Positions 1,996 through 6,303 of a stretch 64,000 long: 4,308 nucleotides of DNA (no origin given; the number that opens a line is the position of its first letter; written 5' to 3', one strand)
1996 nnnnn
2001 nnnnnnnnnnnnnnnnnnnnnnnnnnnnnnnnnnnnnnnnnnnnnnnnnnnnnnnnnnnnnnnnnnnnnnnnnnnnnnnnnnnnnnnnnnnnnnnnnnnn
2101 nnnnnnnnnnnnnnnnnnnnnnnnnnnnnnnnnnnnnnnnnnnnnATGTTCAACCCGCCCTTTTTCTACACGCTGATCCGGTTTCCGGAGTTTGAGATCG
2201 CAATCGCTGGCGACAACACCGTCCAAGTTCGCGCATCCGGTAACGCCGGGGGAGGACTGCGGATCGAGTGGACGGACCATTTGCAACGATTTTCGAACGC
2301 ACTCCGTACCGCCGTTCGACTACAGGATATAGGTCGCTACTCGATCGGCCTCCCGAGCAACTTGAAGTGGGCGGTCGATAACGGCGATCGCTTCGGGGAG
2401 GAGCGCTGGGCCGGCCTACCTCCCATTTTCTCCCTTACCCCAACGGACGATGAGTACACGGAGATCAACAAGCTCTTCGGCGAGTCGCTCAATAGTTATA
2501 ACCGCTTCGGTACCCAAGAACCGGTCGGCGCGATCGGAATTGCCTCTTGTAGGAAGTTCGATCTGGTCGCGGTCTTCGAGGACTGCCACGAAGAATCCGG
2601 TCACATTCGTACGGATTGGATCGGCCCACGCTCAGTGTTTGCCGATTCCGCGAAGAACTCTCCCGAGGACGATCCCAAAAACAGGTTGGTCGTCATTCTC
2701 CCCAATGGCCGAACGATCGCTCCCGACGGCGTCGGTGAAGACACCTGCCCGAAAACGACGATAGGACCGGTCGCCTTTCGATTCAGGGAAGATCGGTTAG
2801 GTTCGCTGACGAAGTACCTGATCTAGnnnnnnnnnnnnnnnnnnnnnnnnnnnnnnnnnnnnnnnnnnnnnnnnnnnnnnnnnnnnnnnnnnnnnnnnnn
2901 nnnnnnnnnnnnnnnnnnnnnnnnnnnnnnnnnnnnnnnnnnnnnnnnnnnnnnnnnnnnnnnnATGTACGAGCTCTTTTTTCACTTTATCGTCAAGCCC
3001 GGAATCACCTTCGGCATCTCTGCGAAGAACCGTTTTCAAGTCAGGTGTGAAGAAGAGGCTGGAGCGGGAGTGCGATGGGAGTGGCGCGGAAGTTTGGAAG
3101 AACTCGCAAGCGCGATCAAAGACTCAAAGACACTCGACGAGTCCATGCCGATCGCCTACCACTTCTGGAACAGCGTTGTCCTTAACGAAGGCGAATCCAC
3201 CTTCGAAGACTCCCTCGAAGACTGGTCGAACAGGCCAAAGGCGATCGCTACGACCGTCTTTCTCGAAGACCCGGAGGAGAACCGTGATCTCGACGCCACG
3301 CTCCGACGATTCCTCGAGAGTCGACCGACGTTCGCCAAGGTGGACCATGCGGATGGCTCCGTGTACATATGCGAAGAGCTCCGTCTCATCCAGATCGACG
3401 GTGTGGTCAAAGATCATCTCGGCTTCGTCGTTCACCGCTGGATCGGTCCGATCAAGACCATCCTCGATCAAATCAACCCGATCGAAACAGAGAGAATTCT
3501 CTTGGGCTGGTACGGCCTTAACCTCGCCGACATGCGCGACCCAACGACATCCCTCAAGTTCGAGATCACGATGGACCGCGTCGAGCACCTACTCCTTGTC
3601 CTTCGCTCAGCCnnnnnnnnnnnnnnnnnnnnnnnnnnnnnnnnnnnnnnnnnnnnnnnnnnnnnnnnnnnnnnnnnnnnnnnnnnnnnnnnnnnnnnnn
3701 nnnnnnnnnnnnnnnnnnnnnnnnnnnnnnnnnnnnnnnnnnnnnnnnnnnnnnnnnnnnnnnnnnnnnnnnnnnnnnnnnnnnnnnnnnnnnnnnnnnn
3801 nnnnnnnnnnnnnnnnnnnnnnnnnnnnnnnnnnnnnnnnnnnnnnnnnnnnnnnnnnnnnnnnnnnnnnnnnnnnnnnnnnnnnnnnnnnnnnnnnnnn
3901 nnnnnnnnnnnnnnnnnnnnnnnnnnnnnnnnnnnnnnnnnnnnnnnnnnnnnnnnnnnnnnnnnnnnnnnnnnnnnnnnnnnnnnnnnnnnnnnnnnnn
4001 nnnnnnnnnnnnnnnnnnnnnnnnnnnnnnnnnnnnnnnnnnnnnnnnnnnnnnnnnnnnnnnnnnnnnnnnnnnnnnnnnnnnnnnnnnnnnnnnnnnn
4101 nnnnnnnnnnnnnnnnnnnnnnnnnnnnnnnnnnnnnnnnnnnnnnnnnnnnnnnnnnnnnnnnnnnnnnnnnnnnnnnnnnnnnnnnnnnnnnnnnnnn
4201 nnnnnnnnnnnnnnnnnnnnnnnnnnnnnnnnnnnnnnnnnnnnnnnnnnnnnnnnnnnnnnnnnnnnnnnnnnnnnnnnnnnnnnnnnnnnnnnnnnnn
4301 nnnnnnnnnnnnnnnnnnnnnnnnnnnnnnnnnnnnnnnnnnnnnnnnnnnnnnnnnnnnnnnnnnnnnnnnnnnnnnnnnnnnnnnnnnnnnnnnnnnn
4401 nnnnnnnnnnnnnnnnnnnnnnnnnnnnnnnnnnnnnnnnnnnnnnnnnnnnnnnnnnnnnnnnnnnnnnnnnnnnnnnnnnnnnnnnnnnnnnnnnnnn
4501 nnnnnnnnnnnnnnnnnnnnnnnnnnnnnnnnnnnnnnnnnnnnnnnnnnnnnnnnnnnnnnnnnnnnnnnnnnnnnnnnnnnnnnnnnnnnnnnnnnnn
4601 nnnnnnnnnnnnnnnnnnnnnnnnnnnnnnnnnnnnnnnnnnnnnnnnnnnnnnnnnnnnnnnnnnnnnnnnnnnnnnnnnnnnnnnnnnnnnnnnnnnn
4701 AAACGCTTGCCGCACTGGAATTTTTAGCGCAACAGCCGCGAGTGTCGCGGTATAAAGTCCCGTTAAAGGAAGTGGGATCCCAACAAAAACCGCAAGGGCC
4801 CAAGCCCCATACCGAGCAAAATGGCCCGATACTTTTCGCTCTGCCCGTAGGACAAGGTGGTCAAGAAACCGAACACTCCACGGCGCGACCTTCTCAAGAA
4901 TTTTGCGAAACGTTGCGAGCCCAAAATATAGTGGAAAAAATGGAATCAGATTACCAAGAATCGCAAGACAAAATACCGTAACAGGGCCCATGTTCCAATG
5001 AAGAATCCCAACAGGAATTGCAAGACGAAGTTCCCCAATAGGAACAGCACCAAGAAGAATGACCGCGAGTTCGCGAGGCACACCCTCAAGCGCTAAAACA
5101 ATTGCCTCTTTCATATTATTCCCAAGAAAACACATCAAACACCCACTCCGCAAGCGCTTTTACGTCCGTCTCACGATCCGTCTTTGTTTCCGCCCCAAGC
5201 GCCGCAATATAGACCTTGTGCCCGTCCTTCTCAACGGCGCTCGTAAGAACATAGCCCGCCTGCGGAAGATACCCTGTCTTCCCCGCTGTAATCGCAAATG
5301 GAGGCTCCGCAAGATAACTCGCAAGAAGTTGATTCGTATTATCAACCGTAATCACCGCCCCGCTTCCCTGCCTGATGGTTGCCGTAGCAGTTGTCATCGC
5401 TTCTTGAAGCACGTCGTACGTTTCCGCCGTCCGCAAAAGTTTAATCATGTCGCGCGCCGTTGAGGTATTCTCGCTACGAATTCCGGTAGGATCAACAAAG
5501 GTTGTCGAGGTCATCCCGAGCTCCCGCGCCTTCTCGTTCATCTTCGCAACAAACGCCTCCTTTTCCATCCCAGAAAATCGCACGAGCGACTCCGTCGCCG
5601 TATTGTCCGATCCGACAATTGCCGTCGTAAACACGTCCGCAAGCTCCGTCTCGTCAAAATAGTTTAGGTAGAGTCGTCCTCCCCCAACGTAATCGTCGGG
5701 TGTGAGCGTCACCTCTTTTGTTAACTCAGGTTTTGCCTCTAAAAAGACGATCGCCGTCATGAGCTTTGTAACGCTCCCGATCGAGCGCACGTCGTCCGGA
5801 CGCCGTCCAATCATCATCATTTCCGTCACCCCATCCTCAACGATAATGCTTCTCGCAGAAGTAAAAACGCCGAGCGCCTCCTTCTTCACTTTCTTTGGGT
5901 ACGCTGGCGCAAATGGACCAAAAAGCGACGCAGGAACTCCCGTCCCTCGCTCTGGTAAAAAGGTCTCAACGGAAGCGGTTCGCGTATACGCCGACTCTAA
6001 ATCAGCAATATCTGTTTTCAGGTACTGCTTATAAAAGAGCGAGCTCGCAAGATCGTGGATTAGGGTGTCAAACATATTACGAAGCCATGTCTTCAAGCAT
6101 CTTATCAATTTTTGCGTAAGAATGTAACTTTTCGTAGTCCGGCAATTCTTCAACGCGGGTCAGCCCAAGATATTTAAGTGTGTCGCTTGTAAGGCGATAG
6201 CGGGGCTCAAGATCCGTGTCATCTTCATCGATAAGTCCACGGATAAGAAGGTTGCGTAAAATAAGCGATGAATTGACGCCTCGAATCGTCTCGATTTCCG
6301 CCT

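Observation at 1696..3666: Three tandem orphan genes, with a near-identical 107-bp terminator-promoter-RBS cassette before each of two highly diverged paralogs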

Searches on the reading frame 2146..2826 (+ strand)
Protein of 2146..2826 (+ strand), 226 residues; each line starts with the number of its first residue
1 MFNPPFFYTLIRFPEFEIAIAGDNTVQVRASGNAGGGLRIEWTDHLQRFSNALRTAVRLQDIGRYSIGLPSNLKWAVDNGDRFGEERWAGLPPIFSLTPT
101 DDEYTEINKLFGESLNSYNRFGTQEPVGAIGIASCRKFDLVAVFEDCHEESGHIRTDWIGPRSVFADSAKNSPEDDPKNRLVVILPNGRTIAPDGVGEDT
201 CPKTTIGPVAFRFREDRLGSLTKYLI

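Call 11: search_protein_families(library=pfam, proteins=[window:2146-2823:+], max_evalue=1)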
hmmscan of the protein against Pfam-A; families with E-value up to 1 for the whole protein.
window:2146-2823:+ (226 aa): 0 families

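Call 12: search_protein_families(library=padloc, proteins=[window:2146-2823:+], max_evalue=1)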
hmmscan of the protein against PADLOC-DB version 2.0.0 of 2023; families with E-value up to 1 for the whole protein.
window:2146-2823:+ (226 aa): 0 families

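Call 13: search_protein_families(library=phrogs, proteins=[window:2146-2823:+], max_evalue=1)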
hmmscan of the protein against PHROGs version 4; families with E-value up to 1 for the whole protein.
window:2146-2823:+ (226 aa): 0 families

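Call 14: find_homologous_proteins(query=window:2146-2823:+, max_evalue=0.01)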
Query window:2146-2823:+ (226 aa): 1 proteins with E <= 0.01 among 168 candidates.
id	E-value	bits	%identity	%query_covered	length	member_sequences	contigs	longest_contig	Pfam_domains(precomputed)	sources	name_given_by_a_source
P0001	2.1e-152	523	100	100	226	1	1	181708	-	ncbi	-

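Call 15: find_encoding_contigs(protein=window:2146-2826:+, flank=10000, max_places=10)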
Protein window:2146-2826:+ (226 aa): no gene with exactly this product is on record in the collection.

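Call 17: find_encoding_contigs(protein=P0001, flank=10000, max_places=10)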
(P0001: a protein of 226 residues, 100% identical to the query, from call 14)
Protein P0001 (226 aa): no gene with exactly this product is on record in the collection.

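Call 30: search_protein_families(library=ncbifam, proteins=[window:2146-2823:+], max_evalue=0.1)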
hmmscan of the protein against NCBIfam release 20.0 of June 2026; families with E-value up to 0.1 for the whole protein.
window:2146-2823:+ (226 aa): 1 family
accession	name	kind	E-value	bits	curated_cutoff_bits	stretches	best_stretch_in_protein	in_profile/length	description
NF011722.0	PRK15175.1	equivalog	0.086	11.6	456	0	161-209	20-61/355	Vi polysaccharide ABC transporter protein VexA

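Call 31: search_protein_representatives(alignment_id=A2)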
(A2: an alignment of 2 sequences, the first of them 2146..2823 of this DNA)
Query: 2 sequences, 235 profile positions. Proteins with E-value up to 0.001 (for the whole library): 3; up to 1e-10: 3; up to 1e-30: 3. The best 3 are listed.
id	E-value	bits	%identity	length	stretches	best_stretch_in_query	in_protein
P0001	5.5e-120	415.5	-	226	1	1-232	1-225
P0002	5.4e-110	382.8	-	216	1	1-235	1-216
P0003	1.2e-32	129.6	-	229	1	1-231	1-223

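Call 34: find_homologous_proteins(query=A3, max_evalue=0.01)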
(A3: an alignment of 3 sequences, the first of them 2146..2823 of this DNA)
Query A3 (3 sequences) (226 aa, profile of the alignment): 3 proteins with E <= 0.01 among 3985 candidates.
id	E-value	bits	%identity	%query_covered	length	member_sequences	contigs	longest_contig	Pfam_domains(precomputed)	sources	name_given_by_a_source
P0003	8.4e-112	390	40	96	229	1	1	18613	-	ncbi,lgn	-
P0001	4.7e-111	388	100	100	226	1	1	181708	-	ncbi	-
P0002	9.6e-78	279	22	72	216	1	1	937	-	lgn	-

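Call 35: find_encoding_contigs(protein=P0003, flank=10000, max_places=10)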
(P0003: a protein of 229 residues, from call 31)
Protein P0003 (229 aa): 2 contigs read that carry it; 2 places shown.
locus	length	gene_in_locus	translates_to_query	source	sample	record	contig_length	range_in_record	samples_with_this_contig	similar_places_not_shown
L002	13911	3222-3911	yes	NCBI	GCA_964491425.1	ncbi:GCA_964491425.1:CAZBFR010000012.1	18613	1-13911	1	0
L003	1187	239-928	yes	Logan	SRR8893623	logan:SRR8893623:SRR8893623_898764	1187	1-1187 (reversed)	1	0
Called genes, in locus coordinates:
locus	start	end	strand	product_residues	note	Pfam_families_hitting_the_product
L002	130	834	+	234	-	-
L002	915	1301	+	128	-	-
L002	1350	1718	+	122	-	-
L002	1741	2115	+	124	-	-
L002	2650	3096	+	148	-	-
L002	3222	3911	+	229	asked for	-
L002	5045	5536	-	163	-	PF06695:Sm_multidrug_ex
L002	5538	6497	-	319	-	PF00768:Peptidase_S11, PF13354:Beta-lactamase2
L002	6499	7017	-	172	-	PF04079:SMC_ScpB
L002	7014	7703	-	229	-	PF02616:SMC_ScpA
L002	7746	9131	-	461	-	PF01336:tRNA_anti-codon, PF00152:tRNA-synt_2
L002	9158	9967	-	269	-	PF11967:RecO_N, PF02565:RecO_C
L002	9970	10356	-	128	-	PF03652:RuvX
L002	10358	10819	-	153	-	PF23951:DUF7282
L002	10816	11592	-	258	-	PF00557:Peptidase_M24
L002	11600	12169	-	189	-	PF00406:ADK, PF13238:AAA_18, PF13207:AAA_17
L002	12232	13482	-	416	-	PF00344:SecY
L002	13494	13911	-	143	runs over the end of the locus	PF00828:Ribosomal_L27A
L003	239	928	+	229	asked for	-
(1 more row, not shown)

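Call 54: predict_structure(alignment_id=A3)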
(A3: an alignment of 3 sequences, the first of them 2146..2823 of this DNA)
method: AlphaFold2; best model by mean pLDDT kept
length: 226 residues; sequences in the alignment: 3
mean_pLDDT: 57.4   pTM: 0.47
mean pLDDT of the five models: 57.4, 45.1, 38.9, 33.4, 30.2
residues with pLDDT >= 90: 0; 70-90: 54; 50-70: 91; < 50: 81
segments of 3 or more residues with pLDDT < 50: 1-7, 32-38, 73-90, 114-129, 146-156, 188-206
pLDDT, mean of each block of 10 residues (from residue 1): 39 68 62 46 69 81 79 46 42 69 78 45 38 56 52 51 75 62 61 32 46 67 60
secondary structure, 60 per line:
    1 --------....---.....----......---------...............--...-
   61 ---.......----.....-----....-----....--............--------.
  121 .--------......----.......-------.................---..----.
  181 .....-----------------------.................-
elements in order: E9-12 E16-20 E25-30 E40-45 H46-54 E57-59 E64-70 H75-79 H85-88 E94-97 H101-111 E130-135 E140-146 E154-161 H162-170 E180-185 E209-214 H215-225

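Call 55: search_solved_structures(query=A4, max_evalue=10)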
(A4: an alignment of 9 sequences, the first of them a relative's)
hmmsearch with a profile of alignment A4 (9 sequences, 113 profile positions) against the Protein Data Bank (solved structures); distinct sequences matched with E-value up to 10: 0.

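Call 56: search_solved_structures(query=A3, max_evalue=10)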
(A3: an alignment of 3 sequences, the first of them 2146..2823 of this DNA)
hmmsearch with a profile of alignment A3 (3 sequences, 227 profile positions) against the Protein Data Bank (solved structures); distinct sequences matched with E-value up to 10: 2.
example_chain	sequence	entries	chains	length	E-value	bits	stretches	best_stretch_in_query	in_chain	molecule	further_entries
6zyw_P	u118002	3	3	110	0.76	12.4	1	143-181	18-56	Thioredoxin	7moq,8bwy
2yqe_A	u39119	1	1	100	1.9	11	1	30-120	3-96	Jumonji/ARID domain-containing protein 1D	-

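Call 57: search_protein_families(library=pfam, alignment_id=A4, max_evalue=1)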
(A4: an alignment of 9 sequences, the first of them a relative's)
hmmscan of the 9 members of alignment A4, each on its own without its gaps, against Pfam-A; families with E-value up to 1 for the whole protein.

A. member 1, L002:2650-3093:+ (148 aa): 0 families

B. families by the number of members that match (of 9 scanned): 1 family
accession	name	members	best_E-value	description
PF01818.22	Translat_reg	1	0.086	Bacteriophage translational regulator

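Call 60: fold_search(model_id=the predicted structure, library=pdb)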
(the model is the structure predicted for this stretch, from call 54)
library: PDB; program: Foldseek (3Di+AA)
matches with E <= 10: 1303; with E <= 0.001: 0
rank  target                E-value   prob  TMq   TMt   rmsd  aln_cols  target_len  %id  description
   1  7uic_p                4.5e-03  0.51  0.16  0.05  18.6       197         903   14  Mediator-PIC Early (Tail A) (released 2023-02-15)
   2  7uik_p                5.6e-03  0.44  0.16  0.05  18.6       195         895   15  Mediator-PIC Early (Tail A + Upstream DNA & Activator) (released 2023-03-01)
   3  7uhy_E                1.6e-02  0.51  0.21  0.16  18.2       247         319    8  Human GATOR2 complex (released 2022-07-20)
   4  9lvj_E                1.9e-02  0.44  0.21  0.16  18.6       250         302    7  Cryo-EM structure of Sestrin2 bound human GATOR2 complex (released 2025-08-13)
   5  9lvk_E                2.4e-02  0.38  0.21  0.16  18.7       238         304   10  Cryo-EM structure of CASTOR1 bound human GATOR2 complex (released 2025-08-13)
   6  8hme_D                2.5e-02  0.15  0.16  0.04  21.0       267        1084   10  head module state 1 of Tetrahymena IFT-A (released 2023-06-14)
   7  9lvk_Q                2.8e-02  0.38  0.21  0.17  18.6       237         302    9  Cryo-EM structure of CASTOR1 bound human GATOR2 complex (released 2025-08-13)
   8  4n7v_A                3.0e-02  0.20  0.15  0.15  14.9       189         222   13  Crystal structure of human Plk4 cryptic polo box (CPB) in complex with a Cep152 N-terminal fragment (released 2014-07-02)
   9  9lvj_Q                3.2e-02  0.41  0.21  0.16  18.4       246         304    8  Cryo-EM structure of Sestrin2 bound human GATOR2 complex (released 2025-08-13)
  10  6wnx_A                3.3e-02  0.30  0.17  0.11  15.7       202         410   12  FBXW11-SKP1 in complex with a pSer33/pSer37 Beta-Catenin peptide (released 2020-05-06)
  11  6ttu_T                3.5e-02  0.25  0.16  0.11  17.4       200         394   11  Ubiquitin Ligation to substrate by a cullin-RING E3 ligase at 3.7A resolution: NEDD8-CUL1-RBX1 N98R-SKP1-monomeric b-T (released 2020-02-12)
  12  9lwf_E                4.2e-02  0.35  0.21  0.16  18.8       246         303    8  Cryo-EM structure of dual sensor bound GATOR2 complex (released 2025-08-13)
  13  6n46_A                4.2e-02  0.28  0.18  0.19  14.0       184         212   11  Crystal structure of the cryptic polo box domain of a human activated Plk4 (released 2019-09-04)
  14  9lvk_O                4.4e-02  0.33  0.21  0.16  18.1       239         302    9  Cryo-EM structure of CASTOR1 bound human GATOR2 complex (released 2025-08-13)
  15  6w3i_B                4.4e-02  0.16  0.15  0.15  13.8       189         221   12  Crystal structure of a FAM46C mutant in complex with Plk4 (released 2020-05-06)
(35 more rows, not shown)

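Call 70: find_related_loci(query=A3, collection=viral_contigs, flank=5000)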
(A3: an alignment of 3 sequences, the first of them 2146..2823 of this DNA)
Query A3 (226 aa) in viral_contigs; peptide patterns used: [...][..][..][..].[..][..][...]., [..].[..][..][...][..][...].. (x = any residue, [..] = any of these).
63 stretches matched a pattern, but none encodes a relative of the query by tblastn (E <= 1e-3).

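Call 85: search_dna_similar(query=window:2146-2823:+, collection=phages, mode=protein, max_evalue=0.1, max_rows=5)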
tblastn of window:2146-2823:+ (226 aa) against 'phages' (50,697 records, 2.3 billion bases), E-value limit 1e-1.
No match.

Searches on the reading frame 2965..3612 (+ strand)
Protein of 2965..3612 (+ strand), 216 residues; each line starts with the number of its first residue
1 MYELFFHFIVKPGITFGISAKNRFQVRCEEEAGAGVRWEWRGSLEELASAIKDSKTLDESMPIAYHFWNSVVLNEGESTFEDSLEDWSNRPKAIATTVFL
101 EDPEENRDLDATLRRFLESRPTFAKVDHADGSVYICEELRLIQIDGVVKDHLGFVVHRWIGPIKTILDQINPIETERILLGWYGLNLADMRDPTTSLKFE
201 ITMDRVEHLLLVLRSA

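Call 11: search_protein_families(library=pfam, proteins=[window:2965-3612:+], max_evalue=1)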
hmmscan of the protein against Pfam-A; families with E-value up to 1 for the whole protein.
window:2965-3612:+ (216 aa): 0 families

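Call 12: search_protein_families(library=padloc, proteins=[window:2965-3612:+], max_evalue=1)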
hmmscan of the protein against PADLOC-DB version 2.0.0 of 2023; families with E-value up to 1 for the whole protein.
window:2965-3612:+ (216 aa): 0 families

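Call 13: search_protein_families(library=phrogs, proteins=[window:2965-3612:+], max_evalue=1)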
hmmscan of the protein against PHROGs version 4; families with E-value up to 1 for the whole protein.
window:2965-3612:+ (216 aa): 1 family
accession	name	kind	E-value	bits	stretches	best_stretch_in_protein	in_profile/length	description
phrog_30024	-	unknown function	0.019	15.6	1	120-154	21-55/135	-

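Call 16: find_homologous_proteins(query=window:2965-3612:+, max_evalue=0.01)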
Query window:2965-3612:+ (216 aa): 1 proteins with E <= 0.01 among 184 candidates.
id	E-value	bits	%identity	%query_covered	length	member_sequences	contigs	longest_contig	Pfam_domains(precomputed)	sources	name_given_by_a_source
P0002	2.9e-142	490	100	100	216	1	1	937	-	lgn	-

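Call 19: find_encoding_contigs(protein=P0002, flank=10000, max_places=10)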
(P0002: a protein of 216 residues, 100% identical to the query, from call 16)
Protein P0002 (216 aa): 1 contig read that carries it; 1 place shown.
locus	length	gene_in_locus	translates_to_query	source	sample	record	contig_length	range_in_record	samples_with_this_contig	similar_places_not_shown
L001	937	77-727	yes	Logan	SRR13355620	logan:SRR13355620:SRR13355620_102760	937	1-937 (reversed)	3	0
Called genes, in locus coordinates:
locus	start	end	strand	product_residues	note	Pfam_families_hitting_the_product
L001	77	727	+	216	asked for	-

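Call 30: search_protein_families(library=ncbifam, proteins=[window:2965-3612:+], max_evalue=0.1)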
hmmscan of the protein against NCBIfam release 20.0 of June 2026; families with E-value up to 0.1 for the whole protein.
window:2965-3612:+ (216 aa): 0 families

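Call 86: search_dna_similar(query=window:2965-3612:+, collection=plasmids, mode=protein, max_evalue=0.1, max_rows=5)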
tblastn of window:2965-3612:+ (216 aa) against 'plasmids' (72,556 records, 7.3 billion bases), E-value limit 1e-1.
No match.

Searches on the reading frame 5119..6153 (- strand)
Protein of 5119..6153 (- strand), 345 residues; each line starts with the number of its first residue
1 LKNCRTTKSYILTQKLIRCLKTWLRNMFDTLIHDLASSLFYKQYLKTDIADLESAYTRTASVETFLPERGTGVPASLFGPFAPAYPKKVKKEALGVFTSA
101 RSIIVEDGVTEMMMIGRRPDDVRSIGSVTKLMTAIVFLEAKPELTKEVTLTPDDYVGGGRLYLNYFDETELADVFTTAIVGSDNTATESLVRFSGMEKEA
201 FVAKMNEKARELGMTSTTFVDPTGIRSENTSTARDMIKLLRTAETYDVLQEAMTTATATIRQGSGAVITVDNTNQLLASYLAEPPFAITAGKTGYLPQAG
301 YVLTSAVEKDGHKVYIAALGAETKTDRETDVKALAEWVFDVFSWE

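Call 30: search_protein_families(library=ncbifam, proteins=[window:5119-6153:-], max_evalue=0.1)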
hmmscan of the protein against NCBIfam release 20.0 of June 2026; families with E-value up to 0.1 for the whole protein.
window:5119-6153:- (345 aa): 12 families
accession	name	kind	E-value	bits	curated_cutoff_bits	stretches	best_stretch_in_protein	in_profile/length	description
NF008668.0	PRK11669.1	equivalog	3.6e-36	124.9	294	1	98-338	41-280/316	D-alanyl-D-alanine endopeptidase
NF007445.0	PRK10001.1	equivalog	4.4e-15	55.4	765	1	99-342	38-285/400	serine-type D-Ala-D-Ala carboxypeptidase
NF008059.0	PRK10793.1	equivalog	8.5e-12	44.5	694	1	112-342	58-292/403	D-alanyl-D-alanine carboxypeptidase DacA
NF008489.0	PRK11397.1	equivalog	2.1e-11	43.2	610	1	100-342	37-283/389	serine-type D-Ala-D-Ala carboxypeptidase DacD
NF000471.1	vanY_of_D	exception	3.8e-09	36.2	625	1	198-330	211-343/354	transpeptidase-like D-Ala-D-Ala carboxypeptidase VanY-D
NF033103.1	bla_class_A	equivalog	6.8e-09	35.3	200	1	118-336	29-248/257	class A beta-lactamase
NF038258.2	PBP4_Staph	exception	3.4e-08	32.7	500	1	126-228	66-177/366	penicillin-binding protein PBP4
NF038273.1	strep_PBP3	exception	0.0028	16.7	490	1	117-227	45-163/407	D-alanyl-D-alanine carboxypeptidase PBP3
NF003356.0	PRK04405.1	subfamily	0.021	13.9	339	1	225-292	150-216/299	peptidylprolyl isomerase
NF010034.0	PRK13509.1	equivalog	0.035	13.5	244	1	241-305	72-133/251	HTH-type transcriptional regulator UlaR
NF012099.1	SubclassA2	equivalog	0.053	12.7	320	1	170-254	94-180/275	class A beta-lactamase, subclass A2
NF038400.1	blaTER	exception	0.055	12.6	620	1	167-314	111-252/284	TER family class A beta-lactamase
